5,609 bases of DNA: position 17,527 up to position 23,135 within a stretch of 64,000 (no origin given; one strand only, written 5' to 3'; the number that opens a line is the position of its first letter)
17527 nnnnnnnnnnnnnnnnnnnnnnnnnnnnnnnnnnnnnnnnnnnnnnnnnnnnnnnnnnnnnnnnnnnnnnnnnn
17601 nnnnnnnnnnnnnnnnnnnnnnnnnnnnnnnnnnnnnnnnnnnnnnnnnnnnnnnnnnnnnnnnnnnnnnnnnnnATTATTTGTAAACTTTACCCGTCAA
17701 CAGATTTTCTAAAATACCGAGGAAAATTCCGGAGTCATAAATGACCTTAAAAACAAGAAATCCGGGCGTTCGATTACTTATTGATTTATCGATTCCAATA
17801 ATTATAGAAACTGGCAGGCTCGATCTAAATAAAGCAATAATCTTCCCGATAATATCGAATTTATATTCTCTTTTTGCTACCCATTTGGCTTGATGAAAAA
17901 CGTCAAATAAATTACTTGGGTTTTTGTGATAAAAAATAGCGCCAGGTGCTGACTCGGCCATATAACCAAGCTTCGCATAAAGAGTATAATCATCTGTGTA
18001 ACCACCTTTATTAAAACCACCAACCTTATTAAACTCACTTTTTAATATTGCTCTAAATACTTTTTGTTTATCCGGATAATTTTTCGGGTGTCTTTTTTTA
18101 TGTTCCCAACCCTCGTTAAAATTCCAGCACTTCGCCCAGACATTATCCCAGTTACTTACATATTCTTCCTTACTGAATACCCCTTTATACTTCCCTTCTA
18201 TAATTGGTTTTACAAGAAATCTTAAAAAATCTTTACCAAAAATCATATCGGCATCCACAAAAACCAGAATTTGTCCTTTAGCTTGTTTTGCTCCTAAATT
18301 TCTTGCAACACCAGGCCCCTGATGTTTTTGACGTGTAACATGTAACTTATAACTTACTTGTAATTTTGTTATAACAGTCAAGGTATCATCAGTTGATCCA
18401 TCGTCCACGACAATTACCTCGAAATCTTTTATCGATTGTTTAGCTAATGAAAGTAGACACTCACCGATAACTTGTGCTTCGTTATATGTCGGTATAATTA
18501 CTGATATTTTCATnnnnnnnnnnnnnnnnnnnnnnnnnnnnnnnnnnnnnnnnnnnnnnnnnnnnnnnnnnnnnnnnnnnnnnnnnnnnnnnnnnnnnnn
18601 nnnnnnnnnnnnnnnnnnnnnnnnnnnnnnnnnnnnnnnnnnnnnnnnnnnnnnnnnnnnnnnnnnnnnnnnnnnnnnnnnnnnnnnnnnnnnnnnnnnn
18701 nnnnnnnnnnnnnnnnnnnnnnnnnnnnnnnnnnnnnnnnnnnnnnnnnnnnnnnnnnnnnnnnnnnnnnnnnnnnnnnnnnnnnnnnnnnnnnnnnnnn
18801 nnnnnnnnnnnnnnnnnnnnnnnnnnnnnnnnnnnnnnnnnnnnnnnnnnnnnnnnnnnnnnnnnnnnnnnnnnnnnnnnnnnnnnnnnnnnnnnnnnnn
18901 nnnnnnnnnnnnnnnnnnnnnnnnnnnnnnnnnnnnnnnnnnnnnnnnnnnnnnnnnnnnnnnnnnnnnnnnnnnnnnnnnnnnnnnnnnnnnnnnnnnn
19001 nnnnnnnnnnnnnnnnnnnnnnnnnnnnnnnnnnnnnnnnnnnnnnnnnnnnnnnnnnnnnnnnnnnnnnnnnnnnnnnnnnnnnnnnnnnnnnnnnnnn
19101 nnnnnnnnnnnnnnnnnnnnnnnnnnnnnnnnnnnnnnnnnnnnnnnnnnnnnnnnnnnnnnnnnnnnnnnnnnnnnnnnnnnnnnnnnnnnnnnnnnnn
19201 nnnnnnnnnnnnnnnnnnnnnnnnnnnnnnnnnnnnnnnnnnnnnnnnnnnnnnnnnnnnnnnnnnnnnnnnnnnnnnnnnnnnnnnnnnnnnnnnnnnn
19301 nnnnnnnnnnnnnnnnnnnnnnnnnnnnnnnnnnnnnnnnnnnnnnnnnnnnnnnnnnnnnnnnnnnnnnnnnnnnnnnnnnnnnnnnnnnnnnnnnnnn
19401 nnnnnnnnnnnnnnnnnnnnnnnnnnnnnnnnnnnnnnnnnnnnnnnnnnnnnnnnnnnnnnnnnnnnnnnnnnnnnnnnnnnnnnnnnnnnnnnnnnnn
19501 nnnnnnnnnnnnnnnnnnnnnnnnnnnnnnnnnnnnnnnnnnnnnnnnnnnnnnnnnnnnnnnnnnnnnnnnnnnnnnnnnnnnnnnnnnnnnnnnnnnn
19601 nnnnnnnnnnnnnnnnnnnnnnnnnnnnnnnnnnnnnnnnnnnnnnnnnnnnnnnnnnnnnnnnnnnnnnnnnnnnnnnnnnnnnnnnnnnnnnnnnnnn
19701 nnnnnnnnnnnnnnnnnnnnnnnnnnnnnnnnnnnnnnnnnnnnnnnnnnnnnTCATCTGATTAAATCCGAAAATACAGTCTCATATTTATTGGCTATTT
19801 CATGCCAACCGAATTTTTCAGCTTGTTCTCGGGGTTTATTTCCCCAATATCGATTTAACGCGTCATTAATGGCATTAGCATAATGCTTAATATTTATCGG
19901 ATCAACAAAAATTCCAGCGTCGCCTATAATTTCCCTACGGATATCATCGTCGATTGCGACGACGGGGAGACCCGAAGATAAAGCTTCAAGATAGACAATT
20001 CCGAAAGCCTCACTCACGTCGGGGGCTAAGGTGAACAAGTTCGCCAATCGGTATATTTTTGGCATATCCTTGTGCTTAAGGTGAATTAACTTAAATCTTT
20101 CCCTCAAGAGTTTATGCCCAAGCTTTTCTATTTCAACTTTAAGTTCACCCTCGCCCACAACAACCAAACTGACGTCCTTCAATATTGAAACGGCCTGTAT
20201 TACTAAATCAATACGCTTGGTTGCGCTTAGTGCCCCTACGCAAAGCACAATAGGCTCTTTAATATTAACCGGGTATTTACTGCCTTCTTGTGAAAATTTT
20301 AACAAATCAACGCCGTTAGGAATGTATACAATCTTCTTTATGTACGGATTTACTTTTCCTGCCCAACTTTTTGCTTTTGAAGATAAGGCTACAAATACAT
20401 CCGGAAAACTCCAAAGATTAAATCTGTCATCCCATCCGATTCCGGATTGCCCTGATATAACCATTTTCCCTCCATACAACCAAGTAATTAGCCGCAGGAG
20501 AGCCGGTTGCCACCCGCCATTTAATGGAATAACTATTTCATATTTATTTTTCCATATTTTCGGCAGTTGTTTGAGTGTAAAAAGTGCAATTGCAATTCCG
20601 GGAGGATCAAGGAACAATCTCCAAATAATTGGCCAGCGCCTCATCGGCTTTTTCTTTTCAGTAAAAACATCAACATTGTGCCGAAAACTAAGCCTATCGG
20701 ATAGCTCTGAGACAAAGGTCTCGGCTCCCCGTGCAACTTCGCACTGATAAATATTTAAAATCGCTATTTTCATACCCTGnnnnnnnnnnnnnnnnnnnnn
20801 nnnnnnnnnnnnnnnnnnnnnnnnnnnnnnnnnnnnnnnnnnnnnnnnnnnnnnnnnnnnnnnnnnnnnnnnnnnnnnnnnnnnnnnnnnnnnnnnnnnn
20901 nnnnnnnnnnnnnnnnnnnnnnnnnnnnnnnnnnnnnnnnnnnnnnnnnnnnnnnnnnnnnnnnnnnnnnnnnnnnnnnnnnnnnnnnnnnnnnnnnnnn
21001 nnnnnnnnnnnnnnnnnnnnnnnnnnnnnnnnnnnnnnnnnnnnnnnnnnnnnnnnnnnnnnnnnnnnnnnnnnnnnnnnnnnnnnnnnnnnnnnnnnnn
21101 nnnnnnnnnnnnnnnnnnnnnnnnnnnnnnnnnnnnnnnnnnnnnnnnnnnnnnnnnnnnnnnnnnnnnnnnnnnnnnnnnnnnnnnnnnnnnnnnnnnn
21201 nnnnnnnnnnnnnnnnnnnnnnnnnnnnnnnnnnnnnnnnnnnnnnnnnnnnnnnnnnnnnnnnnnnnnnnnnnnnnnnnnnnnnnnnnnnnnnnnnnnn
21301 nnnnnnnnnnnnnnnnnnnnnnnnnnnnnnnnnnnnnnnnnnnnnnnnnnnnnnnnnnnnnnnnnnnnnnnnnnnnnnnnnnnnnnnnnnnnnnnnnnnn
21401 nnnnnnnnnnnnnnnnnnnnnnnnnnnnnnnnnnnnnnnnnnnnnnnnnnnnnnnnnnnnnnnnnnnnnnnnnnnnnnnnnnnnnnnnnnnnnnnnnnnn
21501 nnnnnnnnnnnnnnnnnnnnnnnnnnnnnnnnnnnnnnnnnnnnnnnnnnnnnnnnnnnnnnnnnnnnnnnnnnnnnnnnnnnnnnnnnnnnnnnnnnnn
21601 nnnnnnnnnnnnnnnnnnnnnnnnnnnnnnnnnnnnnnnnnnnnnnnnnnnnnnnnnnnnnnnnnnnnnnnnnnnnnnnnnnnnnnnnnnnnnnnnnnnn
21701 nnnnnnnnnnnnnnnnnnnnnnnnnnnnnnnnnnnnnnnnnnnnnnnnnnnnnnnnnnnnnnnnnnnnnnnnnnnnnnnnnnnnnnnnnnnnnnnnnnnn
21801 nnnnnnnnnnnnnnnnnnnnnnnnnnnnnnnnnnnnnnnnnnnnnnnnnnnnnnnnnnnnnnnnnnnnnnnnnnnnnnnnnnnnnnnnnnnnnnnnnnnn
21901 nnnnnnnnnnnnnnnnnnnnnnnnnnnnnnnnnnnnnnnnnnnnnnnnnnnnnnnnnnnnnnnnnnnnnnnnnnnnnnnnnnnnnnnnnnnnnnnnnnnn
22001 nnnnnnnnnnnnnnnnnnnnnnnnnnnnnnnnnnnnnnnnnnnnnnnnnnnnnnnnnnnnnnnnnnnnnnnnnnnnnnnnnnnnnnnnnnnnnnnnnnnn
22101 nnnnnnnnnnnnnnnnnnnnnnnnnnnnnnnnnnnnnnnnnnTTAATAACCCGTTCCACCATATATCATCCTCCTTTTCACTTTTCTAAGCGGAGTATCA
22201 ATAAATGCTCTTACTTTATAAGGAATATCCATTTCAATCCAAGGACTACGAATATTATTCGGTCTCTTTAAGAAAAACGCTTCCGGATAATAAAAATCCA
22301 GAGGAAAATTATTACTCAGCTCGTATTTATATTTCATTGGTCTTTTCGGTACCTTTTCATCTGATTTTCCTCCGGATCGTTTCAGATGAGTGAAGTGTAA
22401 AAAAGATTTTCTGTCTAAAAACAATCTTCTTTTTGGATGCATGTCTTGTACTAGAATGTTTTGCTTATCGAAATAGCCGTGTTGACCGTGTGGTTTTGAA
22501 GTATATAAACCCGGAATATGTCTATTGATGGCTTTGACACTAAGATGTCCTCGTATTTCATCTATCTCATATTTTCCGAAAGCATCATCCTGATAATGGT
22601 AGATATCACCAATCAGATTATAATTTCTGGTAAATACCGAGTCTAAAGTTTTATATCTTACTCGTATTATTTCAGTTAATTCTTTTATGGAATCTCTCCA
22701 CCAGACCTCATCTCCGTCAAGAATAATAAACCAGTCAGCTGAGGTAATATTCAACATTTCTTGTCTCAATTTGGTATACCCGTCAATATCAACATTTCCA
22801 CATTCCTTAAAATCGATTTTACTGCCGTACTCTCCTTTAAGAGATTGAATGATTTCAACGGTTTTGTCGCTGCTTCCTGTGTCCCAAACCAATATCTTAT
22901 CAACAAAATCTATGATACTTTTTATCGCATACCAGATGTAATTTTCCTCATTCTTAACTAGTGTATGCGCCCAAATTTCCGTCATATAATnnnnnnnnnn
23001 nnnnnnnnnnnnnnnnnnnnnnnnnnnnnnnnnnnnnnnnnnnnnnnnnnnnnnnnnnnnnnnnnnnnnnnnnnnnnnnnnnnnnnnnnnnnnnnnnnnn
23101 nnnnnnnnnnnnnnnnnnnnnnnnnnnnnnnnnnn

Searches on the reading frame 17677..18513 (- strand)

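Call 42: search_protein_families(library=pfam, proteins=[window:17677-18513:-], max_evalue=0.001)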
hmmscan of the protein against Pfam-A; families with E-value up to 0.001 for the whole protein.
window:17677-18513:- (278 aa): 3 families
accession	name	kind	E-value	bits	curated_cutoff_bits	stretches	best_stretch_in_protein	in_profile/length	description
PF00535.33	Glycos_transf_2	-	1.2e-33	116.8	23.3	1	4-136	1-132/168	Glycosyl transferase family 2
PF13641.12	Glyco_tranf_2_3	-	7.7e-18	65.8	27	1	3-131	3-136/230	Glycosyltransferase like family 2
PF10111.15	Glyco_tranf_2_2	-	4.6e-16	59.6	27.3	1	4-102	1-104/276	Glycosyltransferase like family 2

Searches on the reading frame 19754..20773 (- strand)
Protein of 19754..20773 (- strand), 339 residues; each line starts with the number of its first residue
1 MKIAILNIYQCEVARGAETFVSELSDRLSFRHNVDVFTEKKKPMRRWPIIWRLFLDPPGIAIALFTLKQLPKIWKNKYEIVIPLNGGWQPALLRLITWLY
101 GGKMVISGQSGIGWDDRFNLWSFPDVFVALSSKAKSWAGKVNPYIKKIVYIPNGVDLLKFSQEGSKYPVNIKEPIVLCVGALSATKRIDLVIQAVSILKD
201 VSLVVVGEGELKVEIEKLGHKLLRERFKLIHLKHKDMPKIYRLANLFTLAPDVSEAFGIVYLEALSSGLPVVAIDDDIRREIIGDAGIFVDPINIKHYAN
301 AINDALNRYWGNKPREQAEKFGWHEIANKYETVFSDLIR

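Call 42: search_protein_families(library=pfam, proteins=[window:19754-20773:-], max_evalue=0.001)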
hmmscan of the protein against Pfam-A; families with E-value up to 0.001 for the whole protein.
window:19754-20773:- (339 aa): 3 families
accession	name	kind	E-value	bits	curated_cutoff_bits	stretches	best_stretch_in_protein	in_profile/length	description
PF00534.26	Glycos_transf_1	-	8.5e-27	94.2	26.4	1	168-316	10-163/172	Glycosyl transferases group 1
PF13692.12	Glyco_trans_1_4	-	2.5e-21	76.9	27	1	173-307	1-141/142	Glycosyl transferases group 1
PF13439.12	Glyco_transf_4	-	3.6e-07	30.8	28.5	1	15-157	2-168/170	Glycosyltransferase Family 4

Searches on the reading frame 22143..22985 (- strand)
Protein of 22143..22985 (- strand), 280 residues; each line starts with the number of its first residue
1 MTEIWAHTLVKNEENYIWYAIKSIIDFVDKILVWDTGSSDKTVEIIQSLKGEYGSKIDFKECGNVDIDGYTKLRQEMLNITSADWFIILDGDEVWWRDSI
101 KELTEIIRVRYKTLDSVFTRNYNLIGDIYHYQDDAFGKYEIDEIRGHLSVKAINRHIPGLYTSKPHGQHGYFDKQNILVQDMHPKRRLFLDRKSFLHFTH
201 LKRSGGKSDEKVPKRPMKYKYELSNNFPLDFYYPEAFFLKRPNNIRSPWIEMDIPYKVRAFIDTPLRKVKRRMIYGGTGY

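Call 42: search_protein_families(library=pfam, proteins=[window:22143-22985:-], max_evalue=0.001)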
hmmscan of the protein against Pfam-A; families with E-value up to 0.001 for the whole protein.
window:22143-22985:- (280 aa): 2 families
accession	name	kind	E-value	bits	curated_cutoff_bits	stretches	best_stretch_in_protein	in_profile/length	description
PF00535.33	Glycos_transf_2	-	3.7e-11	43.7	23.3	1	10-118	6-114/168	Glycosyl transferase family 2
PF13704.12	Glyco_tranf_2_4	-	4.8e-05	24.2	27.5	1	11-99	1-88/98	Glycosyl transferase family 2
